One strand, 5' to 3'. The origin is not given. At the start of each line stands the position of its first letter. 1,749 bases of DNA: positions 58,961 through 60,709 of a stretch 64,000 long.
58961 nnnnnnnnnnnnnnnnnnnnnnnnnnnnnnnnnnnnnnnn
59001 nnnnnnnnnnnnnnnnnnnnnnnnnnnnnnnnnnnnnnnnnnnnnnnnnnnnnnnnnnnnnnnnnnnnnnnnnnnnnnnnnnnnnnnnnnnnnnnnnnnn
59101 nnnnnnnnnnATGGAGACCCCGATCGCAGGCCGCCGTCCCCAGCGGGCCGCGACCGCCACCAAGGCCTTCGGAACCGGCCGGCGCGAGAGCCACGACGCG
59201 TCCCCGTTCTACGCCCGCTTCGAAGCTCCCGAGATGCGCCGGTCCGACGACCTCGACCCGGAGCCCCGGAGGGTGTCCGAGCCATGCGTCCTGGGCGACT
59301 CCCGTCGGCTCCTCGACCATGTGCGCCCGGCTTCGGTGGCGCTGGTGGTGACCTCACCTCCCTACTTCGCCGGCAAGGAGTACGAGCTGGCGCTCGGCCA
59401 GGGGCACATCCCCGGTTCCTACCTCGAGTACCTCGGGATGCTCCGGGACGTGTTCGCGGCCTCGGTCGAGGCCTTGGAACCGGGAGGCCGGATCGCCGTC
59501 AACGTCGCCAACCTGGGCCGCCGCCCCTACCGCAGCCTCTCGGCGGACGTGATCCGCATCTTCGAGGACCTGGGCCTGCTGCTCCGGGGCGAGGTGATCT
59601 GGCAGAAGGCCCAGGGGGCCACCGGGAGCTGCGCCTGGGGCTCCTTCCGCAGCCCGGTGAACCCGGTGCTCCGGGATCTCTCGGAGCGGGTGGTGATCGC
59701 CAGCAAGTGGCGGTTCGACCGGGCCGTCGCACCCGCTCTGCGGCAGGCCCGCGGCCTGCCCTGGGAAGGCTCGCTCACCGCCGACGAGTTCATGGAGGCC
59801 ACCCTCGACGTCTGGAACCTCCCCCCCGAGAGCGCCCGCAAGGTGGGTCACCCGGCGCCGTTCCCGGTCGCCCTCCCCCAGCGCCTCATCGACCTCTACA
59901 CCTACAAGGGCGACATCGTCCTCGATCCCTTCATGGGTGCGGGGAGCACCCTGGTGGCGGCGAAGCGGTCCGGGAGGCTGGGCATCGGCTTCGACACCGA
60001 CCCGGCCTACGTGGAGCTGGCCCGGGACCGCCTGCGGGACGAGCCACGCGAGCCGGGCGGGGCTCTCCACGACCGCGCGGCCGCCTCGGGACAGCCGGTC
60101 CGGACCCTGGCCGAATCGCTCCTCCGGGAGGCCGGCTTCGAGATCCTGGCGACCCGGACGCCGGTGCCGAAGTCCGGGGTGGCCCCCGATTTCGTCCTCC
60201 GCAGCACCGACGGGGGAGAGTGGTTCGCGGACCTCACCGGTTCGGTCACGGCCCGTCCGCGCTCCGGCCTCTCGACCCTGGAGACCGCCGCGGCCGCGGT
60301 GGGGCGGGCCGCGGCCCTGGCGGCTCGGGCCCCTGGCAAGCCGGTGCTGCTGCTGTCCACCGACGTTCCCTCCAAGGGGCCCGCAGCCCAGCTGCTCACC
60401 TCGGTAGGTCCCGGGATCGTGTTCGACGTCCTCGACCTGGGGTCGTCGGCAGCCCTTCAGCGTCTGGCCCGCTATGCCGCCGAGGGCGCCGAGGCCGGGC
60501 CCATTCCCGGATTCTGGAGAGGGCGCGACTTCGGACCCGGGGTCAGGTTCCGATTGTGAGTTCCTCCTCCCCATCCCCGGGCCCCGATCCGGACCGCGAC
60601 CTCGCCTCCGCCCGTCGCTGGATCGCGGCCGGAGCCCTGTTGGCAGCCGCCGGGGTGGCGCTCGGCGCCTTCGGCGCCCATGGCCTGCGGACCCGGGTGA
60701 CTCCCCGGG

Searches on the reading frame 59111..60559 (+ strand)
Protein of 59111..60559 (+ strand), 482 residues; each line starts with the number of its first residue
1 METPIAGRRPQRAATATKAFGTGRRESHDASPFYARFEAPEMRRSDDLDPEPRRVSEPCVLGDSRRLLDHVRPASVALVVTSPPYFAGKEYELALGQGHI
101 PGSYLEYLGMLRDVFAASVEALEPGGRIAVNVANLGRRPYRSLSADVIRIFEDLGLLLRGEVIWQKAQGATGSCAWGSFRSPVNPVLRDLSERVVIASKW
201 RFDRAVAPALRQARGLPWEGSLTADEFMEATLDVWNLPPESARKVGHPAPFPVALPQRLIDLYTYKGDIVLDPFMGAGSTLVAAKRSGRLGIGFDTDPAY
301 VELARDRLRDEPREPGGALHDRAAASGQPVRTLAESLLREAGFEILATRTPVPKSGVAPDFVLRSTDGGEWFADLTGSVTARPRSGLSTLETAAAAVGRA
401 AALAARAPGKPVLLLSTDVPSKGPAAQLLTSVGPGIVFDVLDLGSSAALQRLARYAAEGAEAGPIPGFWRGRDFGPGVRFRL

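Call 3: search_protein_families(library=pfam, proteins=[window:59111-60559:+], max_evalue=1)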
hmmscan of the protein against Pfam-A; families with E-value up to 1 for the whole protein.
window:59111-60559:+ (482 aa): 2 families
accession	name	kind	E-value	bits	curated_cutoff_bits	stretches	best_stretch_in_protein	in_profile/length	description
PF01555.25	N6_N4_Mtase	-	1.2e-30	107.6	26.7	1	76-305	1-220/221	DNA methylase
PF02086.21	MethyltransfD12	-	0.1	12.7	22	1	266-312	20-66/253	D12 class N6 adenine-specific DNA methyltransferase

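Call 5: search_protein_families(library=padloc, proteins=[window:59111-60559:+], max_evalue=1)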
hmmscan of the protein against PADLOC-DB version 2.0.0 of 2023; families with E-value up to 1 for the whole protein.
window:59111-60559:+ (482 aa): 70 families (the best 25 are shown)
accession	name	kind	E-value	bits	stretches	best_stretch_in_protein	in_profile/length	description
PDLC03350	MTase_II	-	1.3e-73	246.2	1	11-310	6-297/312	Type II methyltransferase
PDLC03353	MTase_II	-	3.1e-50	169.1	1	61-308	13-250/260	Type II methyltransferase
PDLC03259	MTase_II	-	5.5e-29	99.2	1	58-308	5-255/423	Type II methyltransferase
PDLC03260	MTase_II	-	3.8e-28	96.4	2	222-306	221-305/349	Type II methyltransferase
PDLC03371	MTase_II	-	1.4e-27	94.9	1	60-311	14-255/260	Type II methyltransferase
PDLC03387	MTase_II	-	1.7e-25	87.7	2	153-311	137-278/289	Type II methyltransferase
PDLC03299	MTase_II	-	1.9e-23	81.4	1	59-309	17-258/296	Type II methyltransferase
PDLC03283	MTase_II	-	7.1e-22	76.1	1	60-322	8-285/352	Type II methyltransferase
PDLC03363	MTase_II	-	6.6e-20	69.7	1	222-310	29-120/294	Type II methyltransferase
PDLC03265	MTase_II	-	1.4e-17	62.2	2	232-309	252-329/333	Type II methyltransferase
PDLC03246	MTase_II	-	2.7e-16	57.7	1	64-302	120-360/376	Type II methyltransferase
PDLC03339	MTase_II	-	3.5e-16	57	1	233-310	193-273/399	Type II methyltransferase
PDLC03236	MTase_II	-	2e-15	54.2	1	60-308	653-899/912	Type II methyltransferase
PDLC03228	MTase_II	-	2.5e-15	55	1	246-309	143-206/227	Type II methyltransferase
PDLC03320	MTase_II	-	2.5e-15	54.4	2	237-309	203-275/289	Type II methyltransferase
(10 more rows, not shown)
